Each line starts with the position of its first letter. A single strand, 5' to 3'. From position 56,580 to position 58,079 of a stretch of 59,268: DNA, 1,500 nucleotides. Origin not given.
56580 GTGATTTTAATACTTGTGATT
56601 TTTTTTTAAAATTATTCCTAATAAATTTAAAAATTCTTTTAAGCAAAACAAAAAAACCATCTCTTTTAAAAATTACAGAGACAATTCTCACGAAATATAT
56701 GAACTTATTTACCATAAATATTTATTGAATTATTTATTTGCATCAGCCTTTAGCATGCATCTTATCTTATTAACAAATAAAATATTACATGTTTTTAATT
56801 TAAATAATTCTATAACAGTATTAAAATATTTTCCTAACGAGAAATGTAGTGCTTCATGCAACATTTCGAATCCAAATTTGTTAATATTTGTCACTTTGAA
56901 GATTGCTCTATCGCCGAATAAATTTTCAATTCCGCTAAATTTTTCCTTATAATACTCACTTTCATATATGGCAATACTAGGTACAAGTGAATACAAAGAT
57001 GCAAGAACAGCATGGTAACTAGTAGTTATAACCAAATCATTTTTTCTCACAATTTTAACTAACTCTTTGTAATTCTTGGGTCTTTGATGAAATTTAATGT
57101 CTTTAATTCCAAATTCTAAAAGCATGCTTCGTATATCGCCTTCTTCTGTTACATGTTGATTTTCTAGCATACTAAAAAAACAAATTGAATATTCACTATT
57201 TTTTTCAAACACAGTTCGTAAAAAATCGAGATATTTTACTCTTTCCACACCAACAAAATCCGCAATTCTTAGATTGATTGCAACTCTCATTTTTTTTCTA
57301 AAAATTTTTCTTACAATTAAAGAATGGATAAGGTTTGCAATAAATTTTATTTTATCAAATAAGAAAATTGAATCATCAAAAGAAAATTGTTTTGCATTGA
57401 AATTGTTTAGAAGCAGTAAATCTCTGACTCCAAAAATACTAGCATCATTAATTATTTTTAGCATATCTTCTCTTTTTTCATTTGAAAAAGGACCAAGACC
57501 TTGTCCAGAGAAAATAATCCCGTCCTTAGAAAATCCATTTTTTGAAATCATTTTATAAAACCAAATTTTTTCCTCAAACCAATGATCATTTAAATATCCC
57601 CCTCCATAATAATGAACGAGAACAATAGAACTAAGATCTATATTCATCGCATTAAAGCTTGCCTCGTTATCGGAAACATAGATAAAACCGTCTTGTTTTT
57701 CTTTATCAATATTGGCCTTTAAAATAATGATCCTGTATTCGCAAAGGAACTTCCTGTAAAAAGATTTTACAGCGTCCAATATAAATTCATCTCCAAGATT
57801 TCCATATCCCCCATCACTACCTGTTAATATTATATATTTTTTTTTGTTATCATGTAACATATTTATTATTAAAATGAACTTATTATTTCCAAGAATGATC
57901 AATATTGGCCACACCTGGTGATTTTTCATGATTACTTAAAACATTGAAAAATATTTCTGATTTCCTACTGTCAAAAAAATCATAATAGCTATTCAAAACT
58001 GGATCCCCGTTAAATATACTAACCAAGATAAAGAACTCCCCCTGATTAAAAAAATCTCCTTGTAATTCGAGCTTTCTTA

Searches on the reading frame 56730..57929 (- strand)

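Call 67: search_protein_families(library=pfam, proteins=[window:56730-57929:-], max_evalue=0.0001)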
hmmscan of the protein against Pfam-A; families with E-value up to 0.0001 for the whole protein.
window:56730-57929:- (399 aa): 1 family
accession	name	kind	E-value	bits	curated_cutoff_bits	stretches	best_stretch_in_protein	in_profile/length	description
PF04230.19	PS_pyruv_trans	-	8.3e-14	52.6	25.3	1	44-323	1-278/280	Polysaccharide pyruvyl transferase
